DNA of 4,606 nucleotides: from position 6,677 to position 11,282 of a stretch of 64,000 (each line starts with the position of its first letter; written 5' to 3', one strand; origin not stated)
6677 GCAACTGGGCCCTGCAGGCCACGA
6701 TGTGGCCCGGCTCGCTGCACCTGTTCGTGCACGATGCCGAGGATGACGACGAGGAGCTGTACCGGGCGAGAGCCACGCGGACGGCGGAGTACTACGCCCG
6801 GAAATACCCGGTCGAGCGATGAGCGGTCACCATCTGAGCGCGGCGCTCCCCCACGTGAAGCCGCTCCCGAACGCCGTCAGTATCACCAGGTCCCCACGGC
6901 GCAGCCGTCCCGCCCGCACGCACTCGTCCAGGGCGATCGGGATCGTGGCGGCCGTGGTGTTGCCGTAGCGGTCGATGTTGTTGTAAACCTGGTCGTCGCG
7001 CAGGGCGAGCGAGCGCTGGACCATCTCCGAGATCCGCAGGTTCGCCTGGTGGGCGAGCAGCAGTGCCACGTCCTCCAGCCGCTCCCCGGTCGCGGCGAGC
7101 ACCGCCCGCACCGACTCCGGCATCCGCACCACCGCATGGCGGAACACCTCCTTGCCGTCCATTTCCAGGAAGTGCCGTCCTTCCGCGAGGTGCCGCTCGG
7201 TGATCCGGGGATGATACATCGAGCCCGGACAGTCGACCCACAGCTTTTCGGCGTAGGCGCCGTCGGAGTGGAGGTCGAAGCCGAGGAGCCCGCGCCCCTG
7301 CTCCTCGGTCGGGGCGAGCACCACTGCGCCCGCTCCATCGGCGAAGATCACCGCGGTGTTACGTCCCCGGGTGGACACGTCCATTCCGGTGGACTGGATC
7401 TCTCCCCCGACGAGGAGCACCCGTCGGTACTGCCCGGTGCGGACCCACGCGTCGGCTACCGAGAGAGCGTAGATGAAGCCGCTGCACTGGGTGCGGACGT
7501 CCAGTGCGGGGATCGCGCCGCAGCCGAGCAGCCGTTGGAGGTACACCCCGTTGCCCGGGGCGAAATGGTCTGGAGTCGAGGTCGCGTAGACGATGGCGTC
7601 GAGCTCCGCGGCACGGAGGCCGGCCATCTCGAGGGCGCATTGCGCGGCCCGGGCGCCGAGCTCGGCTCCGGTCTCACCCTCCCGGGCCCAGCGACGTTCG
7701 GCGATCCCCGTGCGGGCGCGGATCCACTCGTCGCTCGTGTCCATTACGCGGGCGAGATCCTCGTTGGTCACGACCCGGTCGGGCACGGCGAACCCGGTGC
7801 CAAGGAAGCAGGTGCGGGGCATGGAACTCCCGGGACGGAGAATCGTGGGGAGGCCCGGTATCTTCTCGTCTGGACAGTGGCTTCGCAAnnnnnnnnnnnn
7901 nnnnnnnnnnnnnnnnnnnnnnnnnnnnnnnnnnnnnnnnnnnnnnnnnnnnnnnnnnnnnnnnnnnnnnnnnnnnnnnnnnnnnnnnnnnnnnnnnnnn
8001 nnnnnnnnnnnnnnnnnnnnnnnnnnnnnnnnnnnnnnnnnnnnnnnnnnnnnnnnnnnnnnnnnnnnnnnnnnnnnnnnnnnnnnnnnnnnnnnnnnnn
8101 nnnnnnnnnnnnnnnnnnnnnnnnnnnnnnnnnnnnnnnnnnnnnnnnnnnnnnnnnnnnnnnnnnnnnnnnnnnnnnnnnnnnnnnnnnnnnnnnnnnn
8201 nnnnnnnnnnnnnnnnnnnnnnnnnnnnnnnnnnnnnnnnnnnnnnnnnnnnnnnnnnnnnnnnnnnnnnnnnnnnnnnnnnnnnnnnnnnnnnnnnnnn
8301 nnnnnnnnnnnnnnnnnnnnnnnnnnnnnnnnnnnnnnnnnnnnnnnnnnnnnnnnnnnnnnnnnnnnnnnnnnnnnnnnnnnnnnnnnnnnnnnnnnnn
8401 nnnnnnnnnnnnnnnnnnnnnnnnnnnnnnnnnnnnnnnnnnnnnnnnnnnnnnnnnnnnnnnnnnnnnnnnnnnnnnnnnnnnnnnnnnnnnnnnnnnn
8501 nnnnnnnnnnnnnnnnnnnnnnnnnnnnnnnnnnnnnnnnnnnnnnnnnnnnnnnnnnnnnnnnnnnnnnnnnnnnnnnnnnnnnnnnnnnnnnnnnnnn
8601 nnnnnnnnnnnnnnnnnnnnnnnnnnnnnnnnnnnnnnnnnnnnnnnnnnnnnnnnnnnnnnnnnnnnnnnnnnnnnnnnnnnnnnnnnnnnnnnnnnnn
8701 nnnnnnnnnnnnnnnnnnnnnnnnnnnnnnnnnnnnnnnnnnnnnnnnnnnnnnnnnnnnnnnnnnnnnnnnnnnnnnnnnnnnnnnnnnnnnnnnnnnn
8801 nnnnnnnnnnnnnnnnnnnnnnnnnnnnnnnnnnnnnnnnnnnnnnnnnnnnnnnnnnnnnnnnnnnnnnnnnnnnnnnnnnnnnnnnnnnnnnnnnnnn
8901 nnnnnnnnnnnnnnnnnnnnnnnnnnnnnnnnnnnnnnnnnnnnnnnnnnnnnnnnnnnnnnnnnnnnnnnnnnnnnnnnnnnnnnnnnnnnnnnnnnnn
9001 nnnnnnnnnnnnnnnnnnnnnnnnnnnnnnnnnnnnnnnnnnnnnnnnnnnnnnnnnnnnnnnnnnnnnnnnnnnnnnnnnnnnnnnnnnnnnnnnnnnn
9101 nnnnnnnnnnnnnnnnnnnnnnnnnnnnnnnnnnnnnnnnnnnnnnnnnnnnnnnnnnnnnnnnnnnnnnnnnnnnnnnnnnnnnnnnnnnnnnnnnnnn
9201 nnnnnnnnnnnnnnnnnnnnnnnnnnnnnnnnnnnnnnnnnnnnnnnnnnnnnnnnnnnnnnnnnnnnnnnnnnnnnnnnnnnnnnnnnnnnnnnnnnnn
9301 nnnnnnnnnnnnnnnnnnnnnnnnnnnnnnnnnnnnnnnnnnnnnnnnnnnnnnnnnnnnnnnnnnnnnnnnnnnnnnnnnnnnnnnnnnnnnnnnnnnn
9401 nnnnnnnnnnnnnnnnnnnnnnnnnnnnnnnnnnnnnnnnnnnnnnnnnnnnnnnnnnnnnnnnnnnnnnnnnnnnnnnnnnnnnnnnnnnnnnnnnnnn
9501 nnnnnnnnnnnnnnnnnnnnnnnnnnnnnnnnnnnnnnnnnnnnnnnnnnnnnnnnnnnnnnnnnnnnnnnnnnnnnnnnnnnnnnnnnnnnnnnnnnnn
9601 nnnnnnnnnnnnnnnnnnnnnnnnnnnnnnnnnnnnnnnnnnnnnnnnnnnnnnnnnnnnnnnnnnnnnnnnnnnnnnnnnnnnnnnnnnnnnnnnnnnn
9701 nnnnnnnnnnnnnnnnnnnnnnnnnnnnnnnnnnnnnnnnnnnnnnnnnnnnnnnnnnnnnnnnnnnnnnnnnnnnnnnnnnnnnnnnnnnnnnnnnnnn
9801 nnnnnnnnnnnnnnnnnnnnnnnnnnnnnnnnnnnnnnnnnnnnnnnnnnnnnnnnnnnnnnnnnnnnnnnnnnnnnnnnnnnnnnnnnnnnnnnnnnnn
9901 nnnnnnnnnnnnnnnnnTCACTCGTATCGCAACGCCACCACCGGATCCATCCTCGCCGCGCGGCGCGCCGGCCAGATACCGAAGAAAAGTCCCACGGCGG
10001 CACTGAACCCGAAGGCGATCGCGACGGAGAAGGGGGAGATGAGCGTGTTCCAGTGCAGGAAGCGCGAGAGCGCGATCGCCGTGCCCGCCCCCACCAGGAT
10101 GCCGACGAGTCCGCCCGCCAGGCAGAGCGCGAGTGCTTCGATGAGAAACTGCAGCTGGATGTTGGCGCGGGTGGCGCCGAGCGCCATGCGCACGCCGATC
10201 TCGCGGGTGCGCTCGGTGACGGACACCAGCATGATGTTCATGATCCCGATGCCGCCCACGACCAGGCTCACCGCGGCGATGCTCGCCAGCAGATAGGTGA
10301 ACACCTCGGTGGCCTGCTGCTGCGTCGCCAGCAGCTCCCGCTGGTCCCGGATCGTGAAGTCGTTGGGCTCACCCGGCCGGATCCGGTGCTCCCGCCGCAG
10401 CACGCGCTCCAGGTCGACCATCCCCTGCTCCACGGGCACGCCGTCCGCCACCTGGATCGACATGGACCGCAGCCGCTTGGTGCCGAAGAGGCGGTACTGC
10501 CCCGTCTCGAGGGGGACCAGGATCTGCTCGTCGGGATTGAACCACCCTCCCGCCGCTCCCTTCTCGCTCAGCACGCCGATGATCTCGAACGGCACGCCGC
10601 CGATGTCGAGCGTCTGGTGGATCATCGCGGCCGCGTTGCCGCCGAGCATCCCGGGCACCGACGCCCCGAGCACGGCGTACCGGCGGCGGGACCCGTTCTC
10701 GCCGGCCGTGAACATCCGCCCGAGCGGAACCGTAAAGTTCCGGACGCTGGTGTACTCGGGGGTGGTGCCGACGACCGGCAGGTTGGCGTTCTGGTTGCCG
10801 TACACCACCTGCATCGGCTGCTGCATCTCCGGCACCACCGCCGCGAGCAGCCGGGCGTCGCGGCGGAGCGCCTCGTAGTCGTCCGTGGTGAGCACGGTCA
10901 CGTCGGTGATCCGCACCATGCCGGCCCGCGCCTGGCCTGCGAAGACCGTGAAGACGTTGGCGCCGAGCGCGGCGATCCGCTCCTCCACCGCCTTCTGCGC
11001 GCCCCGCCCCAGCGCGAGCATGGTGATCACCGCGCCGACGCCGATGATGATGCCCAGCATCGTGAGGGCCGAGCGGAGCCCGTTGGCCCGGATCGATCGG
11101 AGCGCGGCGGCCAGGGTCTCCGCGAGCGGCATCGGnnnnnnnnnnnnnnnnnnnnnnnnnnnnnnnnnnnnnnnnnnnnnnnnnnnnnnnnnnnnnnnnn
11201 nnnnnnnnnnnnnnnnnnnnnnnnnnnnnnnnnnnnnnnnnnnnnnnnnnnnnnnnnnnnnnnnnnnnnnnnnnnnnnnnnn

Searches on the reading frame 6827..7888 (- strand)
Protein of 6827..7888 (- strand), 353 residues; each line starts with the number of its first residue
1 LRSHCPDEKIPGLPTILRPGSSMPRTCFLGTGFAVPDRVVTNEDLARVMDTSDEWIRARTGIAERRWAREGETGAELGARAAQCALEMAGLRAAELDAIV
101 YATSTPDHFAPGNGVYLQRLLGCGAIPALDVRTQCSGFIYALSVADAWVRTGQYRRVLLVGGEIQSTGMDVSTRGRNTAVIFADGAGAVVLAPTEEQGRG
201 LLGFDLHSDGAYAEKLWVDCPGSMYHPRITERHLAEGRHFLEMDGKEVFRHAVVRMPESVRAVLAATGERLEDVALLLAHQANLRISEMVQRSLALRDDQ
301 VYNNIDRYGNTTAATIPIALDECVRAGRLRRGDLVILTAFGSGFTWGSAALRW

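Call 31: search_protein_families(library=ncbifam, proteins=[window:6827-7888:-], max_evalue=0.000001)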
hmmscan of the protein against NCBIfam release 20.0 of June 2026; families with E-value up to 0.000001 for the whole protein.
window:6827-7888:- (353 aa): 13 families
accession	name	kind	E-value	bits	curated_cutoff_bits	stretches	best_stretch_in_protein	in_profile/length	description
NF006829.0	PRK09352.1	subfamily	3.4e-110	368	249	1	25-353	4-321/322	beta-ketoacyl-ACP synthase 3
TIGR00747.1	fabH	subfamily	1.4e-104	349.7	292.1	1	28-353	5-322/322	beta-ketoacyl-ACP synthase III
NF004623.0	PRK05963.1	equivalog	5.2e-75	252.7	437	1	26-352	6-327/328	beta-ketoacyl-ACP synthase III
NF005541.0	PRK07204.1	equivalog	1.3e-52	179.3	402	1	28-348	7-324/329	beta-ketoacyl-ACP synthase III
NF005308.0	PRK06840.1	equivalog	3e-38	131.7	315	1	29-353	8-335/339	3-oxoacyl-ACP synthase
NF005703.0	PRK07515.1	equivalog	7.4e-37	127.1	304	1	67-352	89-371/373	beta-ketoacyl-ACP synthase III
NF009519.0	PRK12880.1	equivalog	1.5e-34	119.9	436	1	58-351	44-336/353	beta-ketoacyl-ACP synthase III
NF006720.0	PRK09258.1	equivalog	4.4e-25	88.7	285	1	50-353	37-338/338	3-oxoacyl-ACP synthase III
NF005293.2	PRK06816.1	subfamily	3.9e-14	52.5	450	0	57-171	45-158/378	StlD/DarB family beta-ketosynthase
NF003274.0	PRK04262.1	equivalog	2.4e-13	49.8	244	0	29-166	6-144/347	hydroxymethylglutaryl-CoA synthase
NF042429.2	DHPHCoAsyn_DpgA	equivalog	8.4e-12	44.7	425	1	70-353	66-350/350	3,5-dihydroxyphenylacetyl-CoA synthase DpgA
NF053539.1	resorcinol_DarB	exception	3e-10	39.8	550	0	257-343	274-365/377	dialkylresorcinol biosynthesis protein DarB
TIGR00748.1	HMG_CoA_syn_Arc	equivalog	8.4e-09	35.1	353.35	1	28-344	4-298/345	hydroxymethylglutaryl-CoA synthase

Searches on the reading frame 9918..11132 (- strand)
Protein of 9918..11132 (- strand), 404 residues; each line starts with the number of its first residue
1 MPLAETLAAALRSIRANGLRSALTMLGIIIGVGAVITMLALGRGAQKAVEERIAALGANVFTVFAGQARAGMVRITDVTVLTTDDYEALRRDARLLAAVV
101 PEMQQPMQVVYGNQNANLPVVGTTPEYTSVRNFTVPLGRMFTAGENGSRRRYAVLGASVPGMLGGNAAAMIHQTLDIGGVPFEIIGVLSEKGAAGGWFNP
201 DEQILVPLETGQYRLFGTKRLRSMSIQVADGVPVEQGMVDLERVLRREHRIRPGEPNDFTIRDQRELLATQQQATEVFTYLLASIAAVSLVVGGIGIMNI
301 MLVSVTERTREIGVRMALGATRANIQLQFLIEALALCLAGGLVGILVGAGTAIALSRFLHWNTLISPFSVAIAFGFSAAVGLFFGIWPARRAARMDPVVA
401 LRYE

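Call 31: search_protein_families(library=ncbifam, proteins=[window:9918-11132:-], max_evalue=0.000001)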
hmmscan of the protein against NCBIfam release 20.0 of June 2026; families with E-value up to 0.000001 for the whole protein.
window:9918-11132:- (404 aa): 4 families
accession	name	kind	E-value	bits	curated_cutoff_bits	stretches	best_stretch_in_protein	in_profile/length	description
NF007826.0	PRK10535.1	equivalog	2.3e-74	250.8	966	1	4-402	255-646/648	macrolide ABC transporter ATP-binding protein/permease MacB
TIGR03434.1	ADOP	subfamily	9.8e-39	133.1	622.3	2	260-404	659-803/803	ADOP family duplicated permease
NF038346.1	FtsX_actino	exception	2.7e-10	40.1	250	1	260-357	161-259/308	permease-like cell division protein FtsX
TIGR02212.1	lolCE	equivalog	2.5e-08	33.3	362.45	0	275-404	262-411/411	lipoprotein-releasing ABC transporter permease subunit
